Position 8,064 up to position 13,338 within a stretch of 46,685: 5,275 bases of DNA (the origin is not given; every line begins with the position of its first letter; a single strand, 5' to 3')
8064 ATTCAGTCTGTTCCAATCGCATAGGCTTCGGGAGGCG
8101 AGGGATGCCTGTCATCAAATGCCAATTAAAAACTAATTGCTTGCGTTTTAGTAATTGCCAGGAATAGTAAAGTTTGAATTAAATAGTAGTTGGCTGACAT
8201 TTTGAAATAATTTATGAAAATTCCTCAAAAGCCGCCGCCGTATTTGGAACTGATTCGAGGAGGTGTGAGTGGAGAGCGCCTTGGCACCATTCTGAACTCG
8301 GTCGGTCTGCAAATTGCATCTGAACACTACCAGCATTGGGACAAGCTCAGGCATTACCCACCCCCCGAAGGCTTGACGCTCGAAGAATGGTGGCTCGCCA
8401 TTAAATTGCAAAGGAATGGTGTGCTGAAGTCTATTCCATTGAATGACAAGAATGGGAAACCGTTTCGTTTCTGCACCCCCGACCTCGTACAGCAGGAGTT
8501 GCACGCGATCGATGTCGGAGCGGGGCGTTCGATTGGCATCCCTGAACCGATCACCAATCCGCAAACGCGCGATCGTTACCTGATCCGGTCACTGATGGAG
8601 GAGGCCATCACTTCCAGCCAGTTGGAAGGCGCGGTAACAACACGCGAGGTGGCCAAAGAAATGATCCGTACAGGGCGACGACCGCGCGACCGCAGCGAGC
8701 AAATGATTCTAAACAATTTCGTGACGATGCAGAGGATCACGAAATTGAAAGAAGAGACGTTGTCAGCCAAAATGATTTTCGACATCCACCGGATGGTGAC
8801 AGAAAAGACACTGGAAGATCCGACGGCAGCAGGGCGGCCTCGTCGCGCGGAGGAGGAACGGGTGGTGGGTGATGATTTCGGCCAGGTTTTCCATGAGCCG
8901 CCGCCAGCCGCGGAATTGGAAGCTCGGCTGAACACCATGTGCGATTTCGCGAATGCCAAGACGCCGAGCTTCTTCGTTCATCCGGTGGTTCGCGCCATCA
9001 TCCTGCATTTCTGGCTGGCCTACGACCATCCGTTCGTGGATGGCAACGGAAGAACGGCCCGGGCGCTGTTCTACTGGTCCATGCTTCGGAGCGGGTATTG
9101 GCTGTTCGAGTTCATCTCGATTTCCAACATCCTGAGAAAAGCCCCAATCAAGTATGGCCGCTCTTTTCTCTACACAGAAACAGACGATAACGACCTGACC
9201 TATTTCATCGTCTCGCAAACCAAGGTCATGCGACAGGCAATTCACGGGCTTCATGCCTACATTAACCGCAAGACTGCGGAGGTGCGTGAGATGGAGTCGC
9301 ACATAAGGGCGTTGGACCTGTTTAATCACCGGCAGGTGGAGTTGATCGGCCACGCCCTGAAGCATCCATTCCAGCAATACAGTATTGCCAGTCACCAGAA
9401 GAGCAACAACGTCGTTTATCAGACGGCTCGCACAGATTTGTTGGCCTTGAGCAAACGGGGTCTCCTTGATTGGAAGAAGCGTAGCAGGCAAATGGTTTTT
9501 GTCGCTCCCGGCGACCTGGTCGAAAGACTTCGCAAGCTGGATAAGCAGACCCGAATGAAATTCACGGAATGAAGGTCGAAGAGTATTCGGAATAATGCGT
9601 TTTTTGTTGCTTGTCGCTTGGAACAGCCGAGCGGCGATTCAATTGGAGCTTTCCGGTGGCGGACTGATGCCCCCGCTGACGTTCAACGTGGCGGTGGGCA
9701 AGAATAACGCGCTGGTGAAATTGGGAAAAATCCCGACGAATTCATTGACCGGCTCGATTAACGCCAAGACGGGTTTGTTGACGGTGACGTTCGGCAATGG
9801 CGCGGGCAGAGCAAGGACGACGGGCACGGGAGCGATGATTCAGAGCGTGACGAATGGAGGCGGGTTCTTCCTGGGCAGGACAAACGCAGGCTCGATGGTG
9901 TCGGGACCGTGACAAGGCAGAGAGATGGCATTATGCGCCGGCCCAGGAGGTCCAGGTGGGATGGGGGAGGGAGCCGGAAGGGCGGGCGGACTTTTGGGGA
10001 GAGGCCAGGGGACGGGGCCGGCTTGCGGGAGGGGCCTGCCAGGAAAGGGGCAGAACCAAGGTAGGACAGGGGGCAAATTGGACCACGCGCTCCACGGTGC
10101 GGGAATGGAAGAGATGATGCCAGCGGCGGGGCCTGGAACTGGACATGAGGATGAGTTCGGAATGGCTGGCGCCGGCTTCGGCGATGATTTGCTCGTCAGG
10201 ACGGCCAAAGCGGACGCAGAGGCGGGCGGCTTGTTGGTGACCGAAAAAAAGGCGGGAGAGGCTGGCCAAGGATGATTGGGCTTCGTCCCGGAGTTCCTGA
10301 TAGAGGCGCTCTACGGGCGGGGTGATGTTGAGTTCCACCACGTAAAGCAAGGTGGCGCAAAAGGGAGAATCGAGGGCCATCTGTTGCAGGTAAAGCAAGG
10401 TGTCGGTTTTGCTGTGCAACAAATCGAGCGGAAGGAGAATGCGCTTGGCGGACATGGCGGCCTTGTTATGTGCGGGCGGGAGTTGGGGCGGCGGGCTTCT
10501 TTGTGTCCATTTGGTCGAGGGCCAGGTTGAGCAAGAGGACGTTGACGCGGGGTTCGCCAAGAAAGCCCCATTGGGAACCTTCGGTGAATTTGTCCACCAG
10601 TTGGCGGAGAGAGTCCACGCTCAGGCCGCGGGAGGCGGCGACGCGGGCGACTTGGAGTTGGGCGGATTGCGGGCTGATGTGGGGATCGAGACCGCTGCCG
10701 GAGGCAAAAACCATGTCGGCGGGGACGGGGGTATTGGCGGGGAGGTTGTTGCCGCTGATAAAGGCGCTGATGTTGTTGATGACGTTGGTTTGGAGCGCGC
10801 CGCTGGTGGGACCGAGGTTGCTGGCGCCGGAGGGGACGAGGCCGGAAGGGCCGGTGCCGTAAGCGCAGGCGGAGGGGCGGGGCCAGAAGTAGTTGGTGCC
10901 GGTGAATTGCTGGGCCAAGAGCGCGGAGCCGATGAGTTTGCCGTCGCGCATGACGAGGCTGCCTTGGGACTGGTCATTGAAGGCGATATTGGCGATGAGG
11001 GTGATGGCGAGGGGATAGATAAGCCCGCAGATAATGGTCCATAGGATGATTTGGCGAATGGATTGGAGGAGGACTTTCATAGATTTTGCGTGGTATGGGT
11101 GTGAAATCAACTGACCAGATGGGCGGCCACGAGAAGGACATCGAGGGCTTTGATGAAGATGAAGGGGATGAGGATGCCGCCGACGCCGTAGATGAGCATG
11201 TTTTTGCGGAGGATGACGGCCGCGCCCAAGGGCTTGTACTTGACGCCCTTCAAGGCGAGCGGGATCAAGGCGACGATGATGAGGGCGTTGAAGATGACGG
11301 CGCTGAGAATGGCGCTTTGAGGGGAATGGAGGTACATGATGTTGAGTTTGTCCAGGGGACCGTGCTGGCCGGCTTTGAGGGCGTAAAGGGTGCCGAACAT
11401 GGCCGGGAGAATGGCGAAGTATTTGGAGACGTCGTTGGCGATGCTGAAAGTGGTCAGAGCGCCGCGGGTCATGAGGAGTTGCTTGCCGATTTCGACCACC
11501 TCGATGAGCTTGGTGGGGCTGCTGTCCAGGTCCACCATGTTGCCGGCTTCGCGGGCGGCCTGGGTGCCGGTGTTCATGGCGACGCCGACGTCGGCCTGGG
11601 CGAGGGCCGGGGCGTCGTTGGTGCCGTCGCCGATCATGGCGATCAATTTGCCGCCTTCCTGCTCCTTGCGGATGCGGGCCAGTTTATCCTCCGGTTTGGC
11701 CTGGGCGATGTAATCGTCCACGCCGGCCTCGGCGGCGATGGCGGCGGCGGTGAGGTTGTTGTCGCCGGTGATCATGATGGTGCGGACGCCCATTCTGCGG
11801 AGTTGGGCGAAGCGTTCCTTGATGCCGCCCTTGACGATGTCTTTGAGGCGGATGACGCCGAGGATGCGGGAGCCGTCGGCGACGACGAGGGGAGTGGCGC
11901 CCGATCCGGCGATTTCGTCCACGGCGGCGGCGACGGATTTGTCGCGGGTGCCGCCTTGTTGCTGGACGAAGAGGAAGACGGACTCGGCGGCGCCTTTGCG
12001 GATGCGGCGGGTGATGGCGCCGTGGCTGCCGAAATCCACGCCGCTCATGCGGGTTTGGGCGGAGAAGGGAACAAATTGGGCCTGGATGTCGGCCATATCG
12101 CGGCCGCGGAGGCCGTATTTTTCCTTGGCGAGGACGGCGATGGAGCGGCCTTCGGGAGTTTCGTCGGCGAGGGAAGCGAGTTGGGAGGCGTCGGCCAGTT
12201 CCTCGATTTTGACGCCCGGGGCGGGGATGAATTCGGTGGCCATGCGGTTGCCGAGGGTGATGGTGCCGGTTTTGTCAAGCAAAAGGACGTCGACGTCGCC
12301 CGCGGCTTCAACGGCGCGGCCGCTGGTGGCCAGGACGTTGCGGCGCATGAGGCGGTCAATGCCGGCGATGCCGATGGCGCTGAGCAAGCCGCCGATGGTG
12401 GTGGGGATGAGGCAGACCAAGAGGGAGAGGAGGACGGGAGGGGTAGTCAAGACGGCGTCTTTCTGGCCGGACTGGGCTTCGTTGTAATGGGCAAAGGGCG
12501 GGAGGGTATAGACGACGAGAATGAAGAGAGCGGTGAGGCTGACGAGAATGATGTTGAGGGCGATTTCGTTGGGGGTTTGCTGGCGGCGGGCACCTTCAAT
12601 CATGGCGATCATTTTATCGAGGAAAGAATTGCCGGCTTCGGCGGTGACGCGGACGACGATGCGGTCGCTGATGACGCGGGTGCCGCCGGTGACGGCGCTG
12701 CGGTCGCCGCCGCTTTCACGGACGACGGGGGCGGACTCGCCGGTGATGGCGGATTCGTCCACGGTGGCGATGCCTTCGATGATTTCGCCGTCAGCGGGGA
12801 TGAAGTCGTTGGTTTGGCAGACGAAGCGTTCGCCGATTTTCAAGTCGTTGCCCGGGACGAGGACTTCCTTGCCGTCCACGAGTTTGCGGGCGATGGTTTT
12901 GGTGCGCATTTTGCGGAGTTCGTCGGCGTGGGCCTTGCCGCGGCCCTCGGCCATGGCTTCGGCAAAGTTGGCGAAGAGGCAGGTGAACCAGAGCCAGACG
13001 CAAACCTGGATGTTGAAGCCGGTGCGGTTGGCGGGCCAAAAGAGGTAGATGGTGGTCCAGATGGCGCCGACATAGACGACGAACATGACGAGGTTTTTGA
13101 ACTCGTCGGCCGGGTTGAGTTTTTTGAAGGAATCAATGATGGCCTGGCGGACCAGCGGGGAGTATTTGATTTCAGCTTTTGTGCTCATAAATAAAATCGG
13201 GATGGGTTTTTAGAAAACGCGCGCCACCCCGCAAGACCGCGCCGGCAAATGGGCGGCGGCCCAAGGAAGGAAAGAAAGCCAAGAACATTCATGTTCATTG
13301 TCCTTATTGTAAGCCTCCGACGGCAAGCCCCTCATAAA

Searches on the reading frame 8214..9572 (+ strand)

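Call 9: search_protein_families(library=pfam, proteins=[window:8214-9572:+], max_evalue=0.01)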
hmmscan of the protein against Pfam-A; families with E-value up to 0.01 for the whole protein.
window:8214-9572:+ (452 aa): 1 family
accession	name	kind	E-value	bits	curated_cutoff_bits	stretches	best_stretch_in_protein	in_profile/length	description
PF02661.23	Fic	-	1.2e-18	68.1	24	1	183-288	2-91/93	Fic/DOC family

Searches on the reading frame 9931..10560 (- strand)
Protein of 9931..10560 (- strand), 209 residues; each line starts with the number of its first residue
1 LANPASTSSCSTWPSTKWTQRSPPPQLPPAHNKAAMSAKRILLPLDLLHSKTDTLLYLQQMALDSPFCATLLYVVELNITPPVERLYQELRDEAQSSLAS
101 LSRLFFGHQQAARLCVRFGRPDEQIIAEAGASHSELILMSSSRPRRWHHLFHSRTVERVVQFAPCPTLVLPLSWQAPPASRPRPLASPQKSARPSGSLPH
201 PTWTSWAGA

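Call 9: search_protein_families(library=pfam, proteins=[window:9931-10560:-], max_evalue=0.01)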
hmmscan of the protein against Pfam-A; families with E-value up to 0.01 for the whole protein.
window:9931-10560:- (209 aa): 1 family
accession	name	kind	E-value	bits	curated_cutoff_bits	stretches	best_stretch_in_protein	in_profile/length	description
PF00582.32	Usp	-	3.8e-10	40.9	24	1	39-171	3-141/141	Universal stress protein family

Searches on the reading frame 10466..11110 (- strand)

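Call 9: search_protein_families(library=pfam, proteins=[window:10466-11110:-], max_evalue=0.01)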
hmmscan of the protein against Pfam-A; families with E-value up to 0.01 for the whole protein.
window:10466-11110:- (214 aa): 1 family
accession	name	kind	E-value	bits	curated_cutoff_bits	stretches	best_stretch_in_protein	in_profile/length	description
PF02669.20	KdpC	-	5.5e-67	225.5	24.1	1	15-200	2-182/182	K+-transporting ATPase, c chain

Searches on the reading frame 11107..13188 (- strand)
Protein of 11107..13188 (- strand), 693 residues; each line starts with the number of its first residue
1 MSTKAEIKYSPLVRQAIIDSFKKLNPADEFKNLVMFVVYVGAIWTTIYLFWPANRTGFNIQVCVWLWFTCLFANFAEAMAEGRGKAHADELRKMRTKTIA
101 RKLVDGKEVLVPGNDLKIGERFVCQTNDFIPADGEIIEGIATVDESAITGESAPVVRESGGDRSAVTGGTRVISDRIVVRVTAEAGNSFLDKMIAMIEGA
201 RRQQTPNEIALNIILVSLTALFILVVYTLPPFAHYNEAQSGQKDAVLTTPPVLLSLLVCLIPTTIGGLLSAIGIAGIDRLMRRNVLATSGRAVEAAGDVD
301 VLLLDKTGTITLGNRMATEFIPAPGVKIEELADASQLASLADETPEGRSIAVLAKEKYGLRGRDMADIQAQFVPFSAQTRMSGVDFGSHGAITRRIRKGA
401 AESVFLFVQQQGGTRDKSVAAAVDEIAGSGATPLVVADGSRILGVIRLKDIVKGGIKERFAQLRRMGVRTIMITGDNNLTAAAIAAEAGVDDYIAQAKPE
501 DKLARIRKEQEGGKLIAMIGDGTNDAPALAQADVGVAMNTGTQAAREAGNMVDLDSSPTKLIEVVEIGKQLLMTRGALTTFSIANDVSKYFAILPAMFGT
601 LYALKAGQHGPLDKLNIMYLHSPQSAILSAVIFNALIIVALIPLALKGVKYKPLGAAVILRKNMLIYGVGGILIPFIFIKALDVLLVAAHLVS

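Call 9: search_protein_families(library=pfam, proteins=[window:11107-13188:-], max_evalue=0.01)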
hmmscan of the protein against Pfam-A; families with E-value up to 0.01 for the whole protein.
window:11107-13188:- (693 aa): 4 families
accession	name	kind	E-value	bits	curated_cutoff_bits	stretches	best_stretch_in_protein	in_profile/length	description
PF00122.25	E1-E2_ATPase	-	8.5e-29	100.8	28.1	1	96-283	3-181/181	E1-E2 ATPase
PF00702.32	Hydrolase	-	3.3e-26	93.3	26.4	1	299-533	1-191/191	haloacid dehalogenase-like hydrolase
PF12710.13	HAD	-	5.1e-06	27.5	27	1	410-529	44-188/189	haloacid dehalogenase-like hydrolase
PF08282.18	Hydrolase_3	-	0.0011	19.2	20.9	1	516-552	206-242/255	haloacid dehalogenase-like hydrolase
